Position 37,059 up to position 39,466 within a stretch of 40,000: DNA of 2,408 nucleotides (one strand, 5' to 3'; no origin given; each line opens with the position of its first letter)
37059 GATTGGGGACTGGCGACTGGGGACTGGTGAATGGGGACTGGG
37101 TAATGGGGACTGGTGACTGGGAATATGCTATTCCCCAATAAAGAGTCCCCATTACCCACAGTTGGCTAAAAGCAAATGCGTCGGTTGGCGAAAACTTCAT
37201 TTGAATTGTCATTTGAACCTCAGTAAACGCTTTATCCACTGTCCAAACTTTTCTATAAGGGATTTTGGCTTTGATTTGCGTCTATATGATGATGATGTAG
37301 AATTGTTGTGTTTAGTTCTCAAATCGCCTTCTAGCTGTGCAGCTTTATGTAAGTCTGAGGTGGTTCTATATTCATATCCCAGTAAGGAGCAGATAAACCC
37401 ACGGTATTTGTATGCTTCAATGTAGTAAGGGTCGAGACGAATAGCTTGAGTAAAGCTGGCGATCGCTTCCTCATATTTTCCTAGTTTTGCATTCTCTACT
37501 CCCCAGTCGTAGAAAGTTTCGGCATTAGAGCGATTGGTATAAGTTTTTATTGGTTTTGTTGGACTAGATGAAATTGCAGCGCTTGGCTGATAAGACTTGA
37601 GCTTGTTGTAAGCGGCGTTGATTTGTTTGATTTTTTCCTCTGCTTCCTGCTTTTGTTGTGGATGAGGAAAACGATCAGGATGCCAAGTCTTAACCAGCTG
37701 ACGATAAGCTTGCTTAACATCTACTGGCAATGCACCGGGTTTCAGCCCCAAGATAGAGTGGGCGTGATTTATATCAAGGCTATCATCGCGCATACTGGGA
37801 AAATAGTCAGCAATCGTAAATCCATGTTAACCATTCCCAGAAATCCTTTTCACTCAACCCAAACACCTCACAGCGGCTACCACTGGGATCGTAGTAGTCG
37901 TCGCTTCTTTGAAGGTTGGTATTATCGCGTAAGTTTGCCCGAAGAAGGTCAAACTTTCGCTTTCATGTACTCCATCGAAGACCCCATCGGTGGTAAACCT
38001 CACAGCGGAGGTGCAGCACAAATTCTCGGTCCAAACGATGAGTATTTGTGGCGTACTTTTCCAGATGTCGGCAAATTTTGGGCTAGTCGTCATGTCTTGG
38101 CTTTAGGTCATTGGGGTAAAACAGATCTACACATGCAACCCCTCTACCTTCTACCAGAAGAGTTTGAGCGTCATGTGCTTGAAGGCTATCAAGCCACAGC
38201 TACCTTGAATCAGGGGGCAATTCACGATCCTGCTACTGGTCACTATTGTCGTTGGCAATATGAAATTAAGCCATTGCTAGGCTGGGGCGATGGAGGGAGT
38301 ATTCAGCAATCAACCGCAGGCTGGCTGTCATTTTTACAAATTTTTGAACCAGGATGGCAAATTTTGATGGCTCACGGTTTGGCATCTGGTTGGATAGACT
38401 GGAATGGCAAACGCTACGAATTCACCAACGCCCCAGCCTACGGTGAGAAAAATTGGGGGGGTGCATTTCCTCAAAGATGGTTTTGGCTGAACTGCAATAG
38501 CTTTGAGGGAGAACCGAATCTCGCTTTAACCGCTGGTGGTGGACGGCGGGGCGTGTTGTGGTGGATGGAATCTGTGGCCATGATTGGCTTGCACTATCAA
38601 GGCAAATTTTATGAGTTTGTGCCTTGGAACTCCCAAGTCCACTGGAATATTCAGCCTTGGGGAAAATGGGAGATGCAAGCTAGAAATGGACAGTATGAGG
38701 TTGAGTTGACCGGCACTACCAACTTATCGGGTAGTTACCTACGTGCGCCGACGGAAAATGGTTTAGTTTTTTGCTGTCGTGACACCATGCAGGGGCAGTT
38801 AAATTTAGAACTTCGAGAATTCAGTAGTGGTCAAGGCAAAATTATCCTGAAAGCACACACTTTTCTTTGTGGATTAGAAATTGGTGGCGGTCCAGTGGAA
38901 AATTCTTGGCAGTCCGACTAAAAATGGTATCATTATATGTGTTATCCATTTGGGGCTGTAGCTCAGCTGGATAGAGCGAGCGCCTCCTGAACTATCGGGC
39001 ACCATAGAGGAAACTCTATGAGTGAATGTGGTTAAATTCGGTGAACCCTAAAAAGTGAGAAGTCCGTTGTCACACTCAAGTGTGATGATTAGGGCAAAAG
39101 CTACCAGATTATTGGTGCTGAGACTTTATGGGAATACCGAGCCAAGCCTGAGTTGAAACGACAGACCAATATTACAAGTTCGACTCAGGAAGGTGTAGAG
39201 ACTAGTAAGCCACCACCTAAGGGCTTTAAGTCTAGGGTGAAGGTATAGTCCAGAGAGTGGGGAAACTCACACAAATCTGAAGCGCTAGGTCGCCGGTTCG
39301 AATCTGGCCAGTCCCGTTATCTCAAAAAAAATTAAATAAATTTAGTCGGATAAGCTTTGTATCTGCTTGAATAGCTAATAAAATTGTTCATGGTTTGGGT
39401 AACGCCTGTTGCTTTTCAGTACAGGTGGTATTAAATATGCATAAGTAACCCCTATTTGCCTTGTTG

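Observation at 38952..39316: tRNA-Arg(CCU) gene split by an Azoarcus-like group I intron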

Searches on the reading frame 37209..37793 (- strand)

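Call 46: search_protein_families(library=pfam, proteins=[window:37209-37793:-])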
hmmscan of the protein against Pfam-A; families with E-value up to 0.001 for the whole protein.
window:37209-37793:- (194 aa): 5 families
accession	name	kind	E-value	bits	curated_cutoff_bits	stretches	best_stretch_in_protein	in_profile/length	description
PF00226.36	DnaJ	-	1.1e-12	48.3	27.8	1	12-67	3-55/63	DnaJ domain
PF13414.12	TPR_11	-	8.4e-08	32.2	26.8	1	103-134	6-37/42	TPR repeat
PF00515.34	TPR_1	-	3e-07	30.4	27.8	1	91-123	1-33/34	Tetratricopeptide repeat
PF07719.23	TPR_2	-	2e-06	27.9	27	1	91-123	1-33/34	Tetratricopeptide repeat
PF13181.12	TPR_8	-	5e-06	26.7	25.7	1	100-122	10-32/34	Tetratricopeptide repeat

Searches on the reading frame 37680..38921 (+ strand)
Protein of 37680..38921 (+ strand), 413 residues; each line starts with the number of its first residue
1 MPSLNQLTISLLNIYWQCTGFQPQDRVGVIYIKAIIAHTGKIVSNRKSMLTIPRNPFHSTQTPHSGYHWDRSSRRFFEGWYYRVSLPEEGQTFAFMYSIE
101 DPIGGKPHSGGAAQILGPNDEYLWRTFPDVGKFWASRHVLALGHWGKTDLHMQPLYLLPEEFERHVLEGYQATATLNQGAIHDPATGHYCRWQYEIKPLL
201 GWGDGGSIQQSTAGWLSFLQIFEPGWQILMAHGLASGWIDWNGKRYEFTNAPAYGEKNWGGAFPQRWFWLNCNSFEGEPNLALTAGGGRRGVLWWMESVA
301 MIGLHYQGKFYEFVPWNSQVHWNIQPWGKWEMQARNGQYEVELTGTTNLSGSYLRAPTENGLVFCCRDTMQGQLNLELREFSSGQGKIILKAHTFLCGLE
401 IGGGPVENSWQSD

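Call 45: find_related_loci(query=window:37824-38918:+, collection=metagenome_contigs, flank=3000)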
Query window:37824-38918:+ (365 aa) in metagenome_contigs; peptide patterns used: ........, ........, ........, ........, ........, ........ (x = any residue, [..] = any of these).
463 stretches matched a pattern; 374 encode a relative of the query (tblastn E <= 1e-3); the best 80 are kept; 80 distinct loci.
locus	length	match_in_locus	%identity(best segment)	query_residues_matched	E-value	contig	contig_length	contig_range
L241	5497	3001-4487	89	1-364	0e+0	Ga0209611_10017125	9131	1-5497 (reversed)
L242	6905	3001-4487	89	1-364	0e+0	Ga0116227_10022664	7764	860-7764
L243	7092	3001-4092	87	1-364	0e+0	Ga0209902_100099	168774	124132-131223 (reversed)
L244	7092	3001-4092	86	1-364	0e+0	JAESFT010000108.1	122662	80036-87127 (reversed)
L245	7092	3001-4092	84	1-364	0e+0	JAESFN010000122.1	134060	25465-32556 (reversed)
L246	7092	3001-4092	83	1-364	0e+0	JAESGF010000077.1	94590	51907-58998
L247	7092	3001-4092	82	1-364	0e+0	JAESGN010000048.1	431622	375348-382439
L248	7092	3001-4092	82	1-364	0e+0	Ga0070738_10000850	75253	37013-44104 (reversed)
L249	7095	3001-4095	82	1-364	0e+0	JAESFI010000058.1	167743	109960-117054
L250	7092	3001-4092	81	1-364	0e+0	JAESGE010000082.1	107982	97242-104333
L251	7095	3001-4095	82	1-365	0e+0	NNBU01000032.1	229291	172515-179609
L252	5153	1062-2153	82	1-364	0e+0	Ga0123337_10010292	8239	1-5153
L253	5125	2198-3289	82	1-364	0e+0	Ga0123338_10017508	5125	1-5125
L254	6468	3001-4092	81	1-364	0e+0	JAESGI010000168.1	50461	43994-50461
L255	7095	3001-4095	81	1-365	0e+0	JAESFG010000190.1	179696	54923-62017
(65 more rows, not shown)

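Call 46: search_protein_families(library=pfam, proteins=[window:37824-38918:+])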
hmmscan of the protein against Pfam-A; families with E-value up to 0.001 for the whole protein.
window:37824-38918:+ (365 aa): 1 family
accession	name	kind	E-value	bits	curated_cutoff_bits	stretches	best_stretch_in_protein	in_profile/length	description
PF14249.11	Tocopherol_cycl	-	3.6e-165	549.4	26.6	1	26-355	1-335/335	Tocopherol cyclase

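Call 57: find_encoding_contigs(protein=window:37824-38921:+, flank=1500, max_places=4)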
Protein window:37824-38921:+ (365 aa): no gene with exactly this product is on record in the collection.

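Call 58: find_encoding_contigs(protein=window:37680-38921:+, flank=1500, max_places=4)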
Protein window:37680-38921:+ (413 aa): no gene with exactly this product is on record in the collection.

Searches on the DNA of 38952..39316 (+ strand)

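Call 37: search_dna_similar(query=window:38952-39316:+, collection=plasmids, mode=distant, max_rows=30)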
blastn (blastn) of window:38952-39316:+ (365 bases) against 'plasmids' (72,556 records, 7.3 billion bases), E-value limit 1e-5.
No match.

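Call 38: search_dna_similar(query=window:38952-39316:+, collection=phages, mode=distant, max_rows=20)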
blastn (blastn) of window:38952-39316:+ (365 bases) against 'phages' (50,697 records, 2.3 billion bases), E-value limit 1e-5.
Records with a match: 1; places in all: 1; records where one place covers at least 80% of the query: 0.
Best place of each record, by identity: 60-80% 1.
By first word of the organism name: Microcoleus 1.
By host as written in the record: - 1.
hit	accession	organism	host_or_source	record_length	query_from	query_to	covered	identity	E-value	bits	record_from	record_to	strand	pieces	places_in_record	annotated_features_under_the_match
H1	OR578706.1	Microcoleus phage My-WqHQDG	river water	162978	1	110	30%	72.6%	1e-7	64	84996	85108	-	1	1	tRNA-Arg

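Call 39: get_annotated_region(hit=H1, flank=1500)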
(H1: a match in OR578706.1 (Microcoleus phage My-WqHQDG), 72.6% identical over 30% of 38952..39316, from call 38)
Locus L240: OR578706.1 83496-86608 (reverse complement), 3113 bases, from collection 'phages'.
description: Microcoleus phage My-WqHQDG, partial genome.
organism: Microcoleus phage My-WqHQDG (NCBI taxid 3084964)
taxonomy: Viruses; Duplodnaviria; Heunggongvirae; Uroviricota; Caudoviricetes
host: -; source: river water; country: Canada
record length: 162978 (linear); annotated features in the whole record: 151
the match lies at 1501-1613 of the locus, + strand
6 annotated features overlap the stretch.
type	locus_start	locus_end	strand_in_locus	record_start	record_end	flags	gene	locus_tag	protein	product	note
CDS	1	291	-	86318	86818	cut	-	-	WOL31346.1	hypothetical protein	-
CDS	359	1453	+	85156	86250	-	-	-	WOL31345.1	PD-(D/E)XK nuclease superfamily protein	-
tRNA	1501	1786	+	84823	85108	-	-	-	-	tRNA-Arg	-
CDS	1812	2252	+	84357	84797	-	-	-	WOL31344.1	hypothetical protein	-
CDS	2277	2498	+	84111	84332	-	-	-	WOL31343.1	hypothetical protein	-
CDS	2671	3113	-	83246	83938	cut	-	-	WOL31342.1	hypothetical protein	-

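Call 41: search_rna_families(source=L240, start=1400, end=1900, threshold=gathering)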
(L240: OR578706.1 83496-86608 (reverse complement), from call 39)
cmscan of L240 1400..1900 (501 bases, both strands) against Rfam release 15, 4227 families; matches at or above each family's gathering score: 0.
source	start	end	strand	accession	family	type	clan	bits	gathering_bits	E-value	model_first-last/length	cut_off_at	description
